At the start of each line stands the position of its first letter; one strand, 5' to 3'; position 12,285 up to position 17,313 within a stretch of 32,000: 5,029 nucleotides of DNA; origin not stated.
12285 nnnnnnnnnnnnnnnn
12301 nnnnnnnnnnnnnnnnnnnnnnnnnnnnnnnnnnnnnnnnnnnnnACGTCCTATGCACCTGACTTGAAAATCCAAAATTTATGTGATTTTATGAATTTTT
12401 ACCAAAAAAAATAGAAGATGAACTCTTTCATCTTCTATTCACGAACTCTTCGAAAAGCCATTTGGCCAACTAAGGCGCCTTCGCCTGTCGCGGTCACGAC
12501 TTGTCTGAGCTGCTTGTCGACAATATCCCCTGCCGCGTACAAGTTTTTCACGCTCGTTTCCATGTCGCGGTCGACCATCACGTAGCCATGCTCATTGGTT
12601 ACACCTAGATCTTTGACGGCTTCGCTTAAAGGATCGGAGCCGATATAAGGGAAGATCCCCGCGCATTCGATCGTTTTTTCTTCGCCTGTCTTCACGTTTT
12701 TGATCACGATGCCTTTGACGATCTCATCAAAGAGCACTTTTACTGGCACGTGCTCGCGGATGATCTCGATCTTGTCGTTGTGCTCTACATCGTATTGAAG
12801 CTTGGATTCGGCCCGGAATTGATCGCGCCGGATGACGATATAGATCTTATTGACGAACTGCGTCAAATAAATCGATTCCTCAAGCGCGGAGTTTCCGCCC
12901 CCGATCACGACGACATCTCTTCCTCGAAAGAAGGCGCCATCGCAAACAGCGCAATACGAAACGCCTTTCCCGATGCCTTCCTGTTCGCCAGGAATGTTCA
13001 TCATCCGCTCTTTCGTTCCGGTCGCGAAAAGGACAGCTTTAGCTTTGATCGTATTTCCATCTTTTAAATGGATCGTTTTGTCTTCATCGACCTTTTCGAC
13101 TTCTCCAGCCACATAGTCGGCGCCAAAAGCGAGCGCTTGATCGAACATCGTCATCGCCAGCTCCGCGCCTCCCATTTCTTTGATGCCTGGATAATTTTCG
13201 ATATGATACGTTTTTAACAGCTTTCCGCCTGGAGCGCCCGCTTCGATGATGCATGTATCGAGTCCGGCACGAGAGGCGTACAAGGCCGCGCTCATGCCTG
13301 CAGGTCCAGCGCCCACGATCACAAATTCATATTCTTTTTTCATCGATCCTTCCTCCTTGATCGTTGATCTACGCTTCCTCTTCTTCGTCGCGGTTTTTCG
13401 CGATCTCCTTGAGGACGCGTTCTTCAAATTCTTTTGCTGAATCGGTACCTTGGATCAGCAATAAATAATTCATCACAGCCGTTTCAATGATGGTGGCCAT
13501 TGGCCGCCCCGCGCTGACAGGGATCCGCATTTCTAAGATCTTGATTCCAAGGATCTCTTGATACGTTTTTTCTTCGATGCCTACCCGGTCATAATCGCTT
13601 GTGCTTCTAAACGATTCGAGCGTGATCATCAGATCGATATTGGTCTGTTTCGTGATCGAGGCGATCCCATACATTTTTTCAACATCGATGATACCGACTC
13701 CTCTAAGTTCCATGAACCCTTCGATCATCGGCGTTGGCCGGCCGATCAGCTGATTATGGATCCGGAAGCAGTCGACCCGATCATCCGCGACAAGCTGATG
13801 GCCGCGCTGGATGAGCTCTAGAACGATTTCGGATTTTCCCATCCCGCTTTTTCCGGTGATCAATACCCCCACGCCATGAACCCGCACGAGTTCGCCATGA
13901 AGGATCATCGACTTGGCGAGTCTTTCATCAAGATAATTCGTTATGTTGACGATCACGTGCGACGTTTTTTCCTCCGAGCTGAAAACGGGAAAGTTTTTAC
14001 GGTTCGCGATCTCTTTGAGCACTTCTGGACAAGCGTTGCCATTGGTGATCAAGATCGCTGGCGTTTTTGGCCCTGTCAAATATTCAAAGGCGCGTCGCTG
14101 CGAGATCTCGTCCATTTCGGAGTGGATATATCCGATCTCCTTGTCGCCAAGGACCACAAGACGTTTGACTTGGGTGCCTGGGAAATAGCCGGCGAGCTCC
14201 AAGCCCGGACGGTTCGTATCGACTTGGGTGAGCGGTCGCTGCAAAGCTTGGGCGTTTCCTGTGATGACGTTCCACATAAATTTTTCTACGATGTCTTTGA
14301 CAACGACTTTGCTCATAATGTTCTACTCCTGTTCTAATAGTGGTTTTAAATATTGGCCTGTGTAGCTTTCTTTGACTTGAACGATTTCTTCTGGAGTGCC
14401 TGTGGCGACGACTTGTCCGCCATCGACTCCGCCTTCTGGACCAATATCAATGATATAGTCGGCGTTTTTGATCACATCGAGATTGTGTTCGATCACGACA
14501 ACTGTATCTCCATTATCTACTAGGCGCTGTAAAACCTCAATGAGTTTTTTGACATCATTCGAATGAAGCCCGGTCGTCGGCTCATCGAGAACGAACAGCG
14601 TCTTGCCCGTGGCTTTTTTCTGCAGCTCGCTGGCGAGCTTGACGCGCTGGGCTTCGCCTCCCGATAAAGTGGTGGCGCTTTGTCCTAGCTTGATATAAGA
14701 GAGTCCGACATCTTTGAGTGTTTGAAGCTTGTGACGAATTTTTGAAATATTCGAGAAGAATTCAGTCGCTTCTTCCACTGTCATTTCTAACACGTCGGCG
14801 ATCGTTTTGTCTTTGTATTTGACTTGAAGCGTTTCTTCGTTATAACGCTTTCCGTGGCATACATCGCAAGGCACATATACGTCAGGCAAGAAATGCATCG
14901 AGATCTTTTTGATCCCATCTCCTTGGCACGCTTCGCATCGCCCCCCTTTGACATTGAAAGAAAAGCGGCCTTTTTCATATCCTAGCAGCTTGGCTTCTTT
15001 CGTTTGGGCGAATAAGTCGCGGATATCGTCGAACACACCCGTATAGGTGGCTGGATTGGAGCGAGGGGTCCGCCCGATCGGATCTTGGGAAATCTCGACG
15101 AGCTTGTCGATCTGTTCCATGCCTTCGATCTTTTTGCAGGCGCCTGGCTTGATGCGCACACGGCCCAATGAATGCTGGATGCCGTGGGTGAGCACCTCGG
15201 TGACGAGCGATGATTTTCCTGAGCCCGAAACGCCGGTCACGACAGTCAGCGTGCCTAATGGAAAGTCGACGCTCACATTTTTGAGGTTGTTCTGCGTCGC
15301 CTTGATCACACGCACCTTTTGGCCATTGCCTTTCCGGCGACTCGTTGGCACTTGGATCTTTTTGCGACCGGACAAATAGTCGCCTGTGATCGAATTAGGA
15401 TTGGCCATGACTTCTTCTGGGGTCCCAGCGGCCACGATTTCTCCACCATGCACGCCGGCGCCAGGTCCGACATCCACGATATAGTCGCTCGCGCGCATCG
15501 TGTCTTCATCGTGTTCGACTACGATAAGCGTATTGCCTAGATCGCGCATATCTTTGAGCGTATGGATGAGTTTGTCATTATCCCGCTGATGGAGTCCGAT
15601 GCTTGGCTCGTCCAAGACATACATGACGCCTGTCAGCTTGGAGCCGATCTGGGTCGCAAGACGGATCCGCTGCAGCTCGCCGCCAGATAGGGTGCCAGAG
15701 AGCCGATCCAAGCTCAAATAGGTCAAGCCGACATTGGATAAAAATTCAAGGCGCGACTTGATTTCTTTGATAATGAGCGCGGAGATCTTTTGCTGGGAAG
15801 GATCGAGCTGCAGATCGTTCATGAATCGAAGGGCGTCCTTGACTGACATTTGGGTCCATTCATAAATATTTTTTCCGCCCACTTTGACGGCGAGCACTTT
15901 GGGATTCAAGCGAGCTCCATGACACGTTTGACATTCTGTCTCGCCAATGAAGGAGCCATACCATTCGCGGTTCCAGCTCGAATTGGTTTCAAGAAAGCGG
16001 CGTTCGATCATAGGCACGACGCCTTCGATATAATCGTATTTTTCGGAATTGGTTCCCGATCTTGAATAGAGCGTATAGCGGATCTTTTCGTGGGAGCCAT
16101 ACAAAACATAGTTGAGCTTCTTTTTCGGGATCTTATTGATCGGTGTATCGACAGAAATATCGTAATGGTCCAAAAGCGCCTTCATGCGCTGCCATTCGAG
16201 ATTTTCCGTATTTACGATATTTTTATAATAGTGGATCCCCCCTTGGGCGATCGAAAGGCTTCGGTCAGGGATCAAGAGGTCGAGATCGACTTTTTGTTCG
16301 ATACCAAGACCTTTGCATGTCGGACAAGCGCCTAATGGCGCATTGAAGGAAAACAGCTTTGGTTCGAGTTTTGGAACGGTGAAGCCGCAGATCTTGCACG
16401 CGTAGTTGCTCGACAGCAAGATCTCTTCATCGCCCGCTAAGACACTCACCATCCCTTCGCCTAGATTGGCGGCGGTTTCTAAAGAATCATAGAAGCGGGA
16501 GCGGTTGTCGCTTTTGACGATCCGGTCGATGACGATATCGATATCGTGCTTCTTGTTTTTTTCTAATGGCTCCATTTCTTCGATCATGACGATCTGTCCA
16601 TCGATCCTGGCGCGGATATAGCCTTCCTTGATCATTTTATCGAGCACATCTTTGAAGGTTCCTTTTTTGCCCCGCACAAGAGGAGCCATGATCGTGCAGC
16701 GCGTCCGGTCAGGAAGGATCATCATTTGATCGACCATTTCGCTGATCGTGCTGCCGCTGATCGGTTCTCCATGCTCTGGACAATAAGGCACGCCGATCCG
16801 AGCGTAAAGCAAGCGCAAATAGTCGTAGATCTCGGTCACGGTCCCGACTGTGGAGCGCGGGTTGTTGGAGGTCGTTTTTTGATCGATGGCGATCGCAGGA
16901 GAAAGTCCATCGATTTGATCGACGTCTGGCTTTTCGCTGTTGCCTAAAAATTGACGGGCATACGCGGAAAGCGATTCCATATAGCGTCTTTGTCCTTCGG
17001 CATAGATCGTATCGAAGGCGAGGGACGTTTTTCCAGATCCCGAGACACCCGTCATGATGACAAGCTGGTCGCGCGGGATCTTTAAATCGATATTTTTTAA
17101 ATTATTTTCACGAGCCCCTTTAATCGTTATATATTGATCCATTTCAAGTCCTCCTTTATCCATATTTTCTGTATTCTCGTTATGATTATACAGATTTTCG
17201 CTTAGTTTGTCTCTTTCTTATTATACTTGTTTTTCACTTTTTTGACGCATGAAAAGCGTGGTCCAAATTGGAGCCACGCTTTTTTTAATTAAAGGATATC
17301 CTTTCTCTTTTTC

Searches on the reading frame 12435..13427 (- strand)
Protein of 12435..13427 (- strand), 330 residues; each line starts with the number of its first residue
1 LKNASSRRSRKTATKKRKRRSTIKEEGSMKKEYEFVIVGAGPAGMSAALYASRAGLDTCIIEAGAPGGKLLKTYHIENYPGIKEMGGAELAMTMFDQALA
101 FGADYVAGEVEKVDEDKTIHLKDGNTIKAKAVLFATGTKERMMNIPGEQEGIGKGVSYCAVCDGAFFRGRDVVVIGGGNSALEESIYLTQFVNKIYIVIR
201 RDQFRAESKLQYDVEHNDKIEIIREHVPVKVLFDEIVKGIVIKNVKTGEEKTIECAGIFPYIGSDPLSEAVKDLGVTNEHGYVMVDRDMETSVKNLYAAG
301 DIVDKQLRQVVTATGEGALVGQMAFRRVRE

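Call 10: search_protein_families(library=pfam, proteins=[window:12435-13427:-])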
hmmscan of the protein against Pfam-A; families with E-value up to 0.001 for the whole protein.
window:12435-13427:- (330 aa): 12 families
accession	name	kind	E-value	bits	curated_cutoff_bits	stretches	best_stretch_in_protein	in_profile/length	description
PF07992.20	Pyr_redox_2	-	9.9e-48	163.5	26.1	1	34-317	2-291/291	Pyridine nucleotide-disulphide oxidoreductase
PF13738.12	Pyr_redox_3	-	4e-24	85.9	30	2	109-300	106-305/305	Pyridine nucleotide-disulphide oxidoreductase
PF00070.33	Pyr_redox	-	8.9e-13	49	22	1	172-242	2-79/82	Pyridine nucleotide-disulphide oxidoreductase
PF01946.23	Thi4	-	1.1e-08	35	26.2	1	32-68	17-55/235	Thi4 family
PF00890.30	FAD_binding_2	-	2.5e-08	34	20.4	1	36-67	3-35/414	FAD binding domain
PF03486.20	HI0933_like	-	5.1e-08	33.1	50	1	34-71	2-40/244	HI0933-like protein Rossmann domain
PF05834.18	Lycopene_cycl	-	1.1e-06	28.4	23.4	0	36-65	3-34/380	Lycopene cyclase protein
PF01134.28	GIDA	-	1.7e-06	27.8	22.1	1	36-70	3-29/391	Glucose inhibited division protein A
PF01266.30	DAO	-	4.1e-06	27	27.9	1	35-67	2-35/353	FAD dependent oxidoreductase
PF12831.13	FAD_oxidored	-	2.3e-05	24.3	27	1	35-64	2-31/416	FAD dependent oxidoreductase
PF13450.12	NAD_binding_8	-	2.8e-05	24.8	21.9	1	37-76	1-40/68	NAD(P)-binding Rossmann-like domain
PF01494.25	FAD_binding_3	-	3.3e-05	23.7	22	1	33-63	2-32/349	FAD binding domain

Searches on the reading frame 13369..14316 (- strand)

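Call 10: search_protein_families(library=pfam, proteins=[window:13369-14316:-])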
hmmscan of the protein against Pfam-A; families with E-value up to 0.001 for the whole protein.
window:13369-14316:- (315 aa): 2 families
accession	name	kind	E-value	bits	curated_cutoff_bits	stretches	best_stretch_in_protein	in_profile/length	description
PF07475.17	Hpr_kinase_C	-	1.9e-61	207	33.3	1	132-300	2-170/171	HPr Serine kinase C-terminal domain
PF02603.21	Hpr_kinase_N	-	9.8e-30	103.6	24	1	4-129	1-125/125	HPr Serine kinase N terminus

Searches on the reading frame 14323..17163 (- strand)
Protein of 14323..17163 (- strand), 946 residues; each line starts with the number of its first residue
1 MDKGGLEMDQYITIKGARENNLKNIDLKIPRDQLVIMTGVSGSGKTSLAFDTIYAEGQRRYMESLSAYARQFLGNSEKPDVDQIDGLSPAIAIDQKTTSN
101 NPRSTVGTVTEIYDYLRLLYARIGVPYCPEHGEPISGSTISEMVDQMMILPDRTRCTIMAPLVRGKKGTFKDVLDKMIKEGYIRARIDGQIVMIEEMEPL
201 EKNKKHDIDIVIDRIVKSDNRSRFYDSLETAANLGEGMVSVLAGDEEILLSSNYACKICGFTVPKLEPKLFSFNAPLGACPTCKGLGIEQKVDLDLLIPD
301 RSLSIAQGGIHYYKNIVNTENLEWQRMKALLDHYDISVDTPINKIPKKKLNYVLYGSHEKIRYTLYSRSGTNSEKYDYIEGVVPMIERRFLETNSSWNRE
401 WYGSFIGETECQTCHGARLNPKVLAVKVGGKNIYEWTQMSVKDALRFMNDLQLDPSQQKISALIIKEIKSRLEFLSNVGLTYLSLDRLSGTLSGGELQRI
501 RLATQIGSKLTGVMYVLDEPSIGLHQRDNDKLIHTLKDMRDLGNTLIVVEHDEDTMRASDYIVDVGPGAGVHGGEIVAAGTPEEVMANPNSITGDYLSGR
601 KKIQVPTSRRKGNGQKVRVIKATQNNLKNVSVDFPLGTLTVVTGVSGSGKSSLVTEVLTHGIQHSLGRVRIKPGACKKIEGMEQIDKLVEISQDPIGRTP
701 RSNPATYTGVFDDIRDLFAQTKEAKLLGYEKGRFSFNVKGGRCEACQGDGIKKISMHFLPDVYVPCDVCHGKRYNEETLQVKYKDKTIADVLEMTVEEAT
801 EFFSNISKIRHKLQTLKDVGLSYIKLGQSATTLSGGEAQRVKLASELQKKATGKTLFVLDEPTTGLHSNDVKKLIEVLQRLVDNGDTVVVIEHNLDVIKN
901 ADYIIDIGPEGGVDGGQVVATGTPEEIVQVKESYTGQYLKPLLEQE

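Call 10: search_protein_families(library=pfam, proteins=[window:14323-17163:-])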
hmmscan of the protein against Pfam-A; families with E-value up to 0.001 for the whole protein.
window:14323-17163:- (946 aa): 14 families
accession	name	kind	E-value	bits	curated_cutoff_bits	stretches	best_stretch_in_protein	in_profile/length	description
PF17760.6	UvrA_inter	-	7e-34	116.4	23.3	1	139-243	2-107/109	UvrA interaction domain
PF17755.6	UvrA_DNA-bind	-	1.2e-31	109.7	23.2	1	293-402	1-108/110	UvrA DNA-binding domain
PF00005.33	ABC_tran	-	6.4e-23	82.3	25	2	792-864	72-137/137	ABC transporter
PF02463.25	SMC_N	-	3e-11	43.6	40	0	631-907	17-211/220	RecF/RecN/SMC N terminal domain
PF13191.12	AAA_16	-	5.1e-07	30.8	32.6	0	638-664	25-51/167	AAA ATPase domain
PF20703.3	nSTAND1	-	4.2e-06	27.1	27.1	0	633-656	33-52/379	Novel STAND NTPase 1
PF13555.12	AAA_29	-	1.4e-05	25.2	27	0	631-654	16-39/61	P-loop containing region of AAA domain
PF13481.12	AAA_25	-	1.7e-05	25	27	0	620-660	15-56/195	AAA domain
PF03193.22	RsgA_GTPase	-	1.9e-05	25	30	0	602-669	71-137/174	RsgA GTPase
PF00684.25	DnaJ_CXXCXGXG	-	3.2e-05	24.6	32.7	0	741-773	16-51/65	DnaJ central domain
PF13671.12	AAA_33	-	9.4e-05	23.2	27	0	34-49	1-16/143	AAA domain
PF20720.3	nSTAND3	-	0.00025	21.2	27.2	0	30-54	15-39/155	Novel STAND NTPase 3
PF12399.14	BCA_ABC_TP_C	-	0.0003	20.7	25.5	0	576-589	2-15/27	Branched-chain amino acid ATP-binding cassette transporter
PF06745.19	ATPase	-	0.00071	19.5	26.6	0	634-663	16-45/231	KaiC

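Call 62: list_cluster_members(proteins=[window:14323-17163:-, window:13369-14316:-])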
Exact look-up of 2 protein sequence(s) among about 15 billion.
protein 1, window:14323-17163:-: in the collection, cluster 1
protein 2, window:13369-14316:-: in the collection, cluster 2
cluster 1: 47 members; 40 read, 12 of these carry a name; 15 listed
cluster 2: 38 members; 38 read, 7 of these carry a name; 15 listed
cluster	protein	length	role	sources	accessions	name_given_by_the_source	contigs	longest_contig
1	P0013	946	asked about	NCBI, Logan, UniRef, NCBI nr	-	-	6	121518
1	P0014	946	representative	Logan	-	-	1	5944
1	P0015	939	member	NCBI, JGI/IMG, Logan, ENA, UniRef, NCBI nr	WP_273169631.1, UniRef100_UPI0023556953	excinuclease ABC subunit UvrA [Dubosiella newyorkensis] | excinuclease ABC subunit UvrA n=1 Tax=Dubosiella newyorkensis TaxID=1862672 ...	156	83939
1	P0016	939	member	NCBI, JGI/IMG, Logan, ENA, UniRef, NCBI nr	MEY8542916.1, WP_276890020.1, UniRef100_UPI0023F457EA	excinuclease ABC subunit UvrA [Dubosiella newyorkensis] | excinuclease ABC subunit UvrA n=1 Tax=Dubosiella newyorkensis TaxID=1862672 ...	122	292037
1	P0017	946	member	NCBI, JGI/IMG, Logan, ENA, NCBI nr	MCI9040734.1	MAG: excinuclease ABC subunit UvrA [Dubosiella newyorkensis] | excinuclease ABC subunit A | excinuclease ABC subunit UvrA [Dubosiella newyorkensis]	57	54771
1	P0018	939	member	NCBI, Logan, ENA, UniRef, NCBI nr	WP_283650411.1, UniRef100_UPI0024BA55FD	excinuclease ABC subunit UvrA [Dubosiella newyorkensis] | excinuclease ABC subunit UvrA n=1 Tax=Dubosiella newyorkensis TaxID=1862672 ...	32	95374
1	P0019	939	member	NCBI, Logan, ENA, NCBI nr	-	-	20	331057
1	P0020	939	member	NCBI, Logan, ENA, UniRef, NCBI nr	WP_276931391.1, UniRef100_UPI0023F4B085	excinuclease ABC subunit UvrA [Dubosiella newyorkensis] | excinuclease ABC subunit UvrA n=1 Tax=Dubosiella newyorkensis TaxID=1862672 ...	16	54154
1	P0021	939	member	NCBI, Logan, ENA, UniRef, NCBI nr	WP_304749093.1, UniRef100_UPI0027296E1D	excinuclease ABC subunit UvrA [Dubosiella newyorkensis] | excinuclease ABC subunit UvrA n=1 Tax=Dubosiella newyorkensis TaxID=1862672 ...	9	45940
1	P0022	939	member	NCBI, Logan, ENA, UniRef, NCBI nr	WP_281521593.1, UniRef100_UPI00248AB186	excinuclease ABC subunit UvrA [Dubosiella newyorkensis] | excinuclease ABC subunit UvrA n=1 Tax=Dubosiella newyorkensis TaxID=1862672 ...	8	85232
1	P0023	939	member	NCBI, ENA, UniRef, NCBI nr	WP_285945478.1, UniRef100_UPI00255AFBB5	excinuclease ABC subunit UvrA [Dubosiella newyorkensis] | excinuclease ABC subunit UvrA n=1 Tax=Dubosiella newyorkensis TaxID=1862672 ...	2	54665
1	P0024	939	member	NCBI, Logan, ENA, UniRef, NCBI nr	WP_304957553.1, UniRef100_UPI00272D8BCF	excinuclease ABC subunit UvrA [Dubosiella newyorkensis] | excinuclease ABC subunit UvrA n=2 Tax=Dubosiella newyorkensis TaxID=1862672 ...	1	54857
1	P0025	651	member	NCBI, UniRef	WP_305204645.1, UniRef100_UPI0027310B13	excinuclease ABC subunit UvrA, partial [Dubosiella newyorkensis] | excinuclease ABC subunit UvrA n=1 Tax=Dubosiella newyorkensis TaxID=1862672 ...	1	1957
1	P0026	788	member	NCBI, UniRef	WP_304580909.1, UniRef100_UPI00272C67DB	excinuclease ABC subunit UvrA, partial [Dubosiella newyorkensis] | excinuclease ABC subunit UvrA n=1 Tax=Dubosiella newyorkensis TaxID=1862672 ...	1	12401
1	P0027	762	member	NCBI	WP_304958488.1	excinuclease ABC subunit UvrA, partial [Dubosiella newyorkensis]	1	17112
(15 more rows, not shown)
